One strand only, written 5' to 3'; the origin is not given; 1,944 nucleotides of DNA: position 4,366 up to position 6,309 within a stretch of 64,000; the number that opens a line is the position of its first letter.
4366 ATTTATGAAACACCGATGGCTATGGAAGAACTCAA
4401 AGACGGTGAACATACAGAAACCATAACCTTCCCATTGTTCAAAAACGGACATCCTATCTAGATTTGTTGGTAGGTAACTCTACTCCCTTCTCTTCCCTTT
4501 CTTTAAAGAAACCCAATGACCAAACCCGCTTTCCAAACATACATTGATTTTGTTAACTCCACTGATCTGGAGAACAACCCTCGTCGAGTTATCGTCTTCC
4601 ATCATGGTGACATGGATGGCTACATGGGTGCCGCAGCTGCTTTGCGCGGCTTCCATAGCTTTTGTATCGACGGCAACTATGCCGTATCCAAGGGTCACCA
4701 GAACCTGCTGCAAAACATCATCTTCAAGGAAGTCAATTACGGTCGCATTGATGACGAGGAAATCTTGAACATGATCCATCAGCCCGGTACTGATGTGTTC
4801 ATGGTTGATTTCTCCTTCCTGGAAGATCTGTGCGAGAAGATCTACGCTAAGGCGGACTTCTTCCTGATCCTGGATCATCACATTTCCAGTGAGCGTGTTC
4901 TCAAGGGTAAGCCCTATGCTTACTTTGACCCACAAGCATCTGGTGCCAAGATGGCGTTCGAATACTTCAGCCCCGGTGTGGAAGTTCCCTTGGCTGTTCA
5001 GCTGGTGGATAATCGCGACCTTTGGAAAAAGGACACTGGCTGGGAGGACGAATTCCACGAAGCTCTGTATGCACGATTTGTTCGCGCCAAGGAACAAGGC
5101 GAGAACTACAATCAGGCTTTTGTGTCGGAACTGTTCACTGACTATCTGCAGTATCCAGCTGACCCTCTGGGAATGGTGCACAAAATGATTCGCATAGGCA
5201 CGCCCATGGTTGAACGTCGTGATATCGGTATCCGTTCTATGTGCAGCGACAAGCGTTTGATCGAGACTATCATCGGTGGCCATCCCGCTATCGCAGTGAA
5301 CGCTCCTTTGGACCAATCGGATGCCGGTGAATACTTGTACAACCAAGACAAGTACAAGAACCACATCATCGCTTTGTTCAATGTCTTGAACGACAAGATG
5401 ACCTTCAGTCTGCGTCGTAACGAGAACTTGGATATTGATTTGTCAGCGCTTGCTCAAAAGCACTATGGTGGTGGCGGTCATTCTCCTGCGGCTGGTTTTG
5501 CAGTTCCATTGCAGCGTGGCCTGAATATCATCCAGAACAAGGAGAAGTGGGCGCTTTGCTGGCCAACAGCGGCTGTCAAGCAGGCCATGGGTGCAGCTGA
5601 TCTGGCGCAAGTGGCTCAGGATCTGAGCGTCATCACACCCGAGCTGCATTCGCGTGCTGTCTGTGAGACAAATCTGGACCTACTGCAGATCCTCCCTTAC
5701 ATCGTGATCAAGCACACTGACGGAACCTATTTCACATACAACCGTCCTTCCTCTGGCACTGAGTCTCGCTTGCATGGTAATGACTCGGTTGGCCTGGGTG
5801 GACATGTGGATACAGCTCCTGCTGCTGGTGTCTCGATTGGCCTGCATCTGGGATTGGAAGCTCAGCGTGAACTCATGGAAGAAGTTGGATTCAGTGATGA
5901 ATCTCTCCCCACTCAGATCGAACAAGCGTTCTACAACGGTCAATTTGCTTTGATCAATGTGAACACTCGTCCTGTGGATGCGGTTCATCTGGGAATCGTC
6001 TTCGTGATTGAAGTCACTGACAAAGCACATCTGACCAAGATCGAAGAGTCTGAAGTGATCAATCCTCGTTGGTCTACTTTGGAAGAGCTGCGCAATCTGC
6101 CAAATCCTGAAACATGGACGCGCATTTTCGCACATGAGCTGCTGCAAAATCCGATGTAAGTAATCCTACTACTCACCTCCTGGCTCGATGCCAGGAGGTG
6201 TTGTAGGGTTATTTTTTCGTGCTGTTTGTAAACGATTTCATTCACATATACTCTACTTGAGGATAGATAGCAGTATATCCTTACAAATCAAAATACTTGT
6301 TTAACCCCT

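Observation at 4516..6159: DHH/DHHA1 phosphoesterase fused to a Nudix hydrolase domain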

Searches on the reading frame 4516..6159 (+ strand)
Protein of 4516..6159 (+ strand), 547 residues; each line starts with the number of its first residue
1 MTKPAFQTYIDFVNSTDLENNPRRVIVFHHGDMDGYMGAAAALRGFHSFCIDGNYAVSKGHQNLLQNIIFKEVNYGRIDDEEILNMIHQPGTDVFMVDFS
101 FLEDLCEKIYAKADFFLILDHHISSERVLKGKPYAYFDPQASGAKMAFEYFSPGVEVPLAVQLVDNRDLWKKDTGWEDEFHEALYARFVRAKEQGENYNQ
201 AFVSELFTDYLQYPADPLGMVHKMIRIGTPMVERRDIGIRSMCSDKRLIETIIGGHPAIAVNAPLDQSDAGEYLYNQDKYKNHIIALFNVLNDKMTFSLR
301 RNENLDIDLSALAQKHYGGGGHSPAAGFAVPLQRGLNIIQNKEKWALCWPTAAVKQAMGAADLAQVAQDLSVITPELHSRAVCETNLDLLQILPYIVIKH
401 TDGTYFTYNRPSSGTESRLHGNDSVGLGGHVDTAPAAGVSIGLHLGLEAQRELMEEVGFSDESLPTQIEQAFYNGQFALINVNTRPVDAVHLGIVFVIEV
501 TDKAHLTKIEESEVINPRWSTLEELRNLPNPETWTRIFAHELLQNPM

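Call 3: search_protein_families(library=pfam, proteins=[window:4516-6156:+], max_evalue=1)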
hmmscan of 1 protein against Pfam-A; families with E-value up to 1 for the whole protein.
window:4516-6156:+ (547 aa): 3 families
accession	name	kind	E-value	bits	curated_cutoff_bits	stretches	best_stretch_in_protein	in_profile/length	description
PF01368.27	DHH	-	1.2e-06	29.2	28.1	1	25-151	2-102/125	DHH family, N-terminal domain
PF02272.25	DHHA1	-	1.2e-05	26.1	25.9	1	277-333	26-87/102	DHHA1 domain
PF00293.34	NUDIX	-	0.0016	18.9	21.1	1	449-529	48-121/134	NUDIX domain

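Call 4: search_protein_families(library=phrogs, proteins=[window:4516-6156:+], max_evalue=0.1)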
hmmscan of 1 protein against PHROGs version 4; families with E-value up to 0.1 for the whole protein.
window:4516-6156:+ (547 aa): 3 families
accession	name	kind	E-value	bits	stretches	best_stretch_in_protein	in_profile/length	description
phrog_4771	-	other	1.1e-48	167.2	1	21-358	15-311/363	DHH phosphoesterase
phrog_8902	-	unknown function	6.3e-32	111.9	1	382-543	69-234/238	-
phrog_37383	-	unknown function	2.1e-07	31.1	1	379-433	188-245/488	-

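Call 5: search_protein_families(library=ncbifam, proteins=[window:4516-6156:+], max_evalue=1)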
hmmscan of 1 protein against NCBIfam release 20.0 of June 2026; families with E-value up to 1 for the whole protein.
window:4516-6156:+ (547 aa): 2 families
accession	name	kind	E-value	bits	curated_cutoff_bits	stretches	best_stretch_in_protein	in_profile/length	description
NF053576.1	RecJ_archaeal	equivalog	0.00078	18.4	360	1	279-335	374-438/452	RecJ family nuclease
TIGR00644.1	recJ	equivalog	0.0043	15.4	396.9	0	296-334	370-410/546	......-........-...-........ exonuclease RecJ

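Call 7: search_dna_similar(query=window:4516-6156:+, collection=phages, mode=protein, max_rows=40)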
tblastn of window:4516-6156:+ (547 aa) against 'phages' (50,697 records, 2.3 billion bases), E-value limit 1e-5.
Records with a match: 137; places in all: 137; records where one place covers at least 80% of the query: 0.
Best place of each record, by identity: <60% 137.
By first word of the organism name: Staphylococcus 40; Vibrio 27; Pseudomonas 17; Serratia 15; Brevundimonas 7; Ralstonia 5; Caulobacter 5; Bacillus 4; Acinetobacter 4; Klebsiella 4; and 9 more.
By host as written in the record: Staphylococcus sp. 16; Vibrio anguillarum strain BA35 10; Klebsiella pneumoniae 9; Vibrio anguillarum BA35 6; Pseudomonas aeruginosa 5; Brevundimonas pondensis LVF1 5; Ralstonia solanacearum 3; - 3; and 54 more.
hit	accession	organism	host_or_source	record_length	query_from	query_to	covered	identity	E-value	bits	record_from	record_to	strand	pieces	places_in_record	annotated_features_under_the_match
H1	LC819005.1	Ralstonia phage FLC1-1B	Ralstonia pseudosolanacearum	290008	27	340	57%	27.5%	7e-22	106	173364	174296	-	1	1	putative phosphoesterase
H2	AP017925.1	Ralstonia phage RP31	Ralstonia solanacearum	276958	25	340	58%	26.4%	4e-22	107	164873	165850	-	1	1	putative phosphoesterase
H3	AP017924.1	Ralstonia phage RP12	Ralstonia solanacearum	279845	25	340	58%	26.4%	4e-22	107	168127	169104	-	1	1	putative phosphoesterase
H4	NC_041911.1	Ralstonia phage RP12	Ralstonia solanacearum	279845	25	340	58%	26.4%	4e-22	107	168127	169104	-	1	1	DHH phosphoesterase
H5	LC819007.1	Ralstonia phage FLC4-3B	Ralstonia pseudosolanacearum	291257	27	340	57%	26.3%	3e-18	95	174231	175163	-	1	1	putative phosphoesterase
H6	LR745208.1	uncultured phage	metagenomic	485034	46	330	52%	27.2%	3e-15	86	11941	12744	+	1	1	record has no annotation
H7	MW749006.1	Bacillus phage vB_BspM_AgentSmith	Bacillus sp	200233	46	334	53%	26.3%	2e-14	83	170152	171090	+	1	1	putative phosphoesterase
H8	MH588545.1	Caulobacter phage CcrPW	Caulobacter vibrioides CB15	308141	46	332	52%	26.3%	1e-9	67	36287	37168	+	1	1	hypothetical protein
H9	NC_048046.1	Caulobacter phage CcrPW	Caulobacter vibrioides CB15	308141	46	332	52%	26.3%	1e-9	67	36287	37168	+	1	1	DHH phosphoesterase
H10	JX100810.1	Caulobacter phage CcrColossus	Caulobacter crescentus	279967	46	332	52%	26.3%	4e-9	66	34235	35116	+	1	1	putative DHH phosphoesterase protein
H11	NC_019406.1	Caulobacter phage CcrColossus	Caulobacter crescentus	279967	46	332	52%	26.3%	4e-9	66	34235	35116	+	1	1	DHH phosphoesterase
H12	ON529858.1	Brevundimonas phage vB_BgoS-Bajun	Brevundimonas goettingensis LVF2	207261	46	306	48%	28.7%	6e-12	75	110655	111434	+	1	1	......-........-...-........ exonuclease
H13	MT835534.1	Bacteriophage sp.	human fecal samples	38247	46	332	52%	25.3%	4e-11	72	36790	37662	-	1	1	record has no annotation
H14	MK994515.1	Serratia phage Moabite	Serratia marcescens D1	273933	46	327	52%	25.7%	5e-7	59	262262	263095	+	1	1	DHH phosphoesterase superfamily protein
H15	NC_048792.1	Serratia phage Moabite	Serratia marcescens D1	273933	46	327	52%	25.7%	5e-7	59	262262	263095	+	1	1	DHH phosphoesterase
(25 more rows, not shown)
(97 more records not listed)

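Call 8: search_solved_structures(query=window:4516-6156:+, max_evalue=1, show_alignments=3)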
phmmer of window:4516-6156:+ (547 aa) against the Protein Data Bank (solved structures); distinct sequences matched with E-value up to 1: 3.
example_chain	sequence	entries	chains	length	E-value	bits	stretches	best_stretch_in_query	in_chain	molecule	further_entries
3e57_A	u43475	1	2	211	1.3e-07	34.2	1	387-543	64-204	uncharacterized protein Tm1382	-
6mtz_A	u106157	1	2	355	0.0024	20.1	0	29-153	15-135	HepC.19480.a.B1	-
9r7o_A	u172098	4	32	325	0.0027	19.9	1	279-342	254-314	DHH family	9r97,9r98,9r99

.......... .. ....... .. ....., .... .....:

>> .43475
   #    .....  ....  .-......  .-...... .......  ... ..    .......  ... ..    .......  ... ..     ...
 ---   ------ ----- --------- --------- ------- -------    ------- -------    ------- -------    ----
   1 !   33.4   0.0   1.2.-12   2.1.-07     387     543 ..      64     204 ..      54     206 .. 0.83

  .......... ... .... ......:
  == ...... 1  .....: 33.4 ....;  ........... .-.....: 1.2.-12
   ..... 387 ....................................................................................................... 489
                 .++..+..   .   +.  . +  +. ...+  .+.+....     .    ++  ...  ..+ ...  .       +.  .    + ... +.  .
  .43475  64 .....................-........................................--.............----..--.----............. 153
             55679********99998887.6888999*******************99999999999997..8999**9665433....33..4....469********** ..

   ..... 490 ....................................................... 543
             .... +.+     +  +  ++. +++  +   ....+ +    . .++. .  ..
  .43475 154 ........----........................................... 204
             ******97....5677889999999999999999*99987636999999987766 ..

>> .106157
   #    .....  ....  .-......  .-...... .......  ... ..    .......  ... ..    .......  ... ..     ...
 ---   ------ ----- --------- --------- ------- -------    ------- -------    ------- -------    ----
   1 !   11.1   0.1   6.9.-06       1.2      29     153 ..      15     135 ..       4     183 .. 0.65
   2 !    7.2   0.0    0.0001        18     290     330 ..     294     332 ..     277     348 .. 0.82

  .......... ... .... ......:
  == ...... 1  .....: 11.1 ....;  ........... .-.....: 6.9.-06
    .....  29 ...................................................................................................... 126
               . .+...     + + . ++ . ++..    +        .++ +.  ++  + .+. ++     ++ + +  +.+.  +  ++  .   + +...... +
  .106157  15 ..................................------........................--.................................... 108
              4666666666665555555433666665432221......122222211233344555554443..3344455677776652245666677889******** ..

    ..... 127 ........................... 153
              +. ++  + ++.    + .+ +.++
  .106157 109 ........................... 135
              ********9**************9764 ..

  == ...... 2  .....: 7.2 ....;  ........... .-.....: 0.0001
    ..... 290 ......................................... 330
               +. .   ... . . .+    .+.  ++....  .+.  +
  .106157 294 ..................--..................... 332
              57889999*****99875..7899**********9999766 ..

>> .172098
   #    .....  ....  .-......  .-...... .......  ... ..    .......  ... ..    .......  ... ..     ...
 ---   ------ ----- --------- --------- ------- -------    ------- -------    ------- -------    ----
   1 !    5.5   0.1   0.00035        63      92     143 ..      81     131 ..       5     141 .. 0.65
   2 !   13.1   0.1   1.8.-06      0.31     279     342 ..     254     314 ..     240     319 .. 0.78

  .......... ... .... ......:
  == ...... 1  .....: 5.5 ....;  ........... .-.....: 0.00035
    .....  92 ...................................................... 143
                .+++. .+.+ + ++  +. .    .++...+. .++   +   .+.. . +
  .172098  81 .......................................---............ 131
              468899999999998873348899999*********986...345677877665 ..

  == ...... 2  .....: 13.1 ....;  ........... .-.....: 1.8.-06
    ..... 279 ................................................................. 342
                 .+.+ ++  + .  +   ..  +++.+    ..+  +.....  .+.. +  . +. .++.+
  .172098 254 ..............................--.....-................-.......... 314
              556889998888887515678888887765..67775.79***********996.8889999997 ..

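Call 9: find_homologous_proteins(query=window:4516-6156:+, max_evalue=0.001)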
Query window:4516-6156:+ (547 aa): 21 proteins with E <= 0.001 among 8000 candidates.
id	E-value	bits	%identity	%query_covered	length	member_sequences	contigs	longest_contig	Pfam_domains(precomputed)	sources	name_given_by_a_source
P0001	0.0e+0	1262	99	100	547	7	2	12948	PF01368.28,PF02272.25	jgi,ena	jgi:predicted NUDIX family phosphoesterase/oligoribonuclease NrnB/cAMP/cGMP phosphodiesterase (DHH s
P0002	2.3e-215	735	59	99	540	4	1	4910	PF01368.28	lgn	-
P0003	5.3e-215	734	59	99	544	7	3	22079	PF01368.28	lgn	-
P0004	2.1e-169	583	51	99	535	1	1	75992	PF01368.28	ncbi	-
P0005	6.7e-143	496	46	99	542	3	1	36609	PF01368.28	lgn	-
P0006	4.5e-138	480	45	98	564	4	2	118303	PF01368.28,PF02272.25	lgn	-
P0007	9.4e-130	452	44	94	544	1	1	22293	-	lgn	-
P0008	1.7e-128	448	44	94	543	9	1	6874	PF01368.28,PF02272.25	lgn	-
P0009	2.8e-124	434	43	93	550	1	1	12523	PF01368.28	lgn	-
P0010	2.1e-123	431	43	95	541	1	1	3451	-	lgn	-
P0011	2.1e-119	418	45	93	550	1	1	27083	-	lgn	-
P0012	1.9e-115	405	41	99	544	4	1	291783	-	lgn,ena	-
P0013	1.9e-115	405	40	97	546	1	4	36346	-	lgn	-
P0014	2.7e-103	365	39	99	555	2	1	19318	PF01368.28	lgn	-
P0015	4.7e-70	255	34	87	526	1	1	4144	PF01368.28,PF02272.25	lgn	-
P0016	4.6e-14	70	37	29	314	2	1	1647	-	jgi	jgi:predicted NUDIX family phosphoesterase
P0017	1.6e-13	69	29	45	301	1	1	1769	PF02272.25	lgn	-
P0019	1.7e-10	59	28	52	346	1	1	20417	-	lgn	-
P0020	2.3e-7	48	28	30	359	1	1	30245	PF00383.30,PF14437.13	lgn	-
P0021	2.8e-4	38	41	19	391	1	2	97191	-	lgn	-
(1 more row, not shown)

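Call 13: find_encoding_contigs(protein=P0012, flank=10000, max_places=2)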
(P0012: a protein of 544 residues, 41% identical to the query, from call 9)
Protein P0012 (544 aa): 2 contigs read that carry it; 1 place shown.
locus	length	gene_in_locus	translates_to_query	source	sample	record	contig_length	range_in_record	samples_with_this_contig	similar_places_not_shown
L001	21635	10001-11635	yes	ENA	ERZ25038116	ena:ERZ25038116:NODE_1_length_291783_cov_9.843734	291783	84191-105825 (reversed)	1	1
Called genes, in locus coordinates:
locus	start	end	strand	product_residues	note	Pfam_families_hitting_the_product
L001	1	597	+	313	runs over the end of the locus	-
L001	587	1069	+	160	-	-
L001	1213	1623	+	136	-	-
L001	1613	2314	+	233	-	-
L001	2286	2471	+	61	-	-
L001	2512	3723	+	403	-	PF12323:HTH_OrfB_IS605, PF01385:OrfB_IS605, PF07282:Cas12f1-like_TNB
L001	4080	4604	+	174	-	-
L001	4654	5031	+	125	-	-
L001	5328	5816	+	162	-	-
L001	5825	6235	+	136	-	PF20287:SH3DP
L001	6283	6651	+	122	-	-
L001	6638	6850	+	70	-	-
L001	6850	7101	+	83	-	-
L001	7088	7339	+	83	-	-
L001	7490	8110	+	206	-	-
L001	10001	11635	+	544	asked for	-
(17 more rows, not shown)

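Call 22: search_protein_families(library=pfam, proteins=[P0020, P0021, P0019, P0016], max_evalue=0.01)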
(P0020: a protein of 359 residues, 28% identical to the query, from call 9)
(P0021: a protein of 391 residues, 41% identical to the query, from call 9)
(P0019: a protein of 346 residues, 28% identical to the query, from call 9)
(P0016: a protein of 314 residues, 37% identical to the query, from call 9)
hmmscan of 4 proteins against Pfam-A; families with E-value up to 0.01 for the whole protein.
P0020 (359 aa): 4 families
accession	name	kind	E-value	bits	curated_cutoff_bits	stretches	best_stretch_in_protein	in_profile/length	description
PF00383.29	dCMP_cyt_deam_1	-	2.8e-23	82.2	25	1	8-125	3-100/102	Cytidine and deoxycytidylate deaminase zinc-binding region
PF14437.12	MafB19-deam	-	1.1e-18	67.9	27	1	9-157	4-127/142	MafB19-like deaminase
PF00293.34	NUDIX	-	0.00076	19.9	21.1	1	247-343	33-126/134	NUDIX domain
PF14439.12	Bd3614-deam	-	0.0021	18.5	38.5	1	78-118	34-77/113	Bd3614-like deaminase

P0021 (391 aa): 0 families

P0019 (346 aa): 2 families
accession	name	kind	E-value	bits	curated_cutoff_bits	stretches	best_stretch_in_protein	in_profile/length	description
PF02272.25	DHHA1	-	3.1e-05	24.8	25.9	1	248-297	33-87/102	DHHA1 domain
PF01368.27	DHH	-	0.0075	17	28.1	0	16-119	12-98/125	DHH family, N-terminal domain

P0016 (314 aa): 0 families

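Call 24: find_encoding_contigs(protein=P0020, flank=10000, max_places=2)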
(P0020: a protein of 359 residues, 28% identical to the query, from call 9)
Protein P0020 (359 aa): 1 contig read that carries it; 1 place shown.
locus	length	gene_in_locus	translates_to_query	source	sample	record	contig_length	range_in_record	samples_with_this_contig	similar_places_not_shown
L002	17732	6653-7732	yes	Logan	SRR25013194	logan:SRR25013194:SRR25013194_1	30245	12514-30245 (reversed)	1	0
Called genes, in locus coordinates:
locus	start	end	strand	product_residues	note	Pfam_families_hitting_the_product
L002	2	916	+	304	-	?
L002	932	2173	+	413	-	PF00587:tRNA-synt_2b, PF03129:HGTP_anticodon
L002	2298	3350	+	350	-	PF06723:MreB_Mbl, PF00022:Actin (weak), PF25216:Volactin (weak), PF00012:HSP70, PF11104:PilM_2 (faint), PF14450:FtsA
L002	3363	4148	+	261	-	PF04085:MreC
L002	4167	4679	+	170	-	-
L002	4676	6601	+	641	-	PF03717:PBP_dimer, PF00905:Transpeptidase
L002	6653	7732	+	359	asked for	PF00383:dCMP_cyt_deam_1, PF14437:MafB19-deam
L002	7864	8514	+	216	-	PF02223:Thymidylate_kin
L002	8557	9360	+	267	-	PF02511:Thy1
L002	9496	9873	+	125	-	-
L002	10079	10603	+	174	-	PF00466:Ribosomal_L10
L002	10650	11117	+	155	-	PF16320:Ribosomal_L12_N, PF00542:Ribosomal_L12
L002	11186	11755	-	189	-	PF01066:CDP-OH_P_transf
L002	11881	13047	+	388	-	PF01702:TGT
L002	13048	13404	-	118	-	PF18895:T4SS_pilin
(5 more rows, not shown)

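Call 26: find_encoding_contigs(protein=P0006, flank=10000, max_places=2)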
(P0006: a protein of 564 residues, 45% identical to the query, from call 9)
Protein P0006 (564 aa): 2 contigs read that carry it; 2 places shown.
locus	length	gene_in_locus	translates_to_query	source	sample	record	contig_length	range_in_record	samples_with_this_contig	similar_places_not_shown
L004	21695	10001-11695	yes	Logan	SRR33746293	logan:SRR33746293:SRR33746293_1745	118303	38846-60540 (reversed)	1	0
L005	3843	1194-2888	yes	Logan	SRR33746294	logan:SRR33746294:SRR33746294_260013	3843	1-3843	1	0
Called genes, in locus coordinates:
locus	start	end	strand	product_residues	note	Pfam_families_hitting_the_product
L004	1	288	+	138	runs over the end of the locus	-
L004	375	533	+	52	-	-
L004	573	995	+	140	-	-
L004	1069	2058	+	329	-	-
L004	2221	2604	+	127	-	-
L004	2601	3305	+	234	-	-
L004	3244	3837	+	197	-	-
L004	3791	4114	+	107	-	-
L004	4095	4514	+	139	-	-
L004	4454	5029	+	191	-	-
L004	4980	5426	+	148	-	-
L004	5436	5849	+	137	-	PF20287:SH3DP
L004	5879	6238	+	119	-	-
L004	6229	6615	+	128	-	-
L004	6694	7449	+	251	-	-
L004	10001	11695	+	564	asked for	PF01368:DHH (weak), PF02272:DHHA1 (weak)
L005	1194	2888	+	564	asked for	PF01368:DHH (weak), PF02272:DHHA1 (weak)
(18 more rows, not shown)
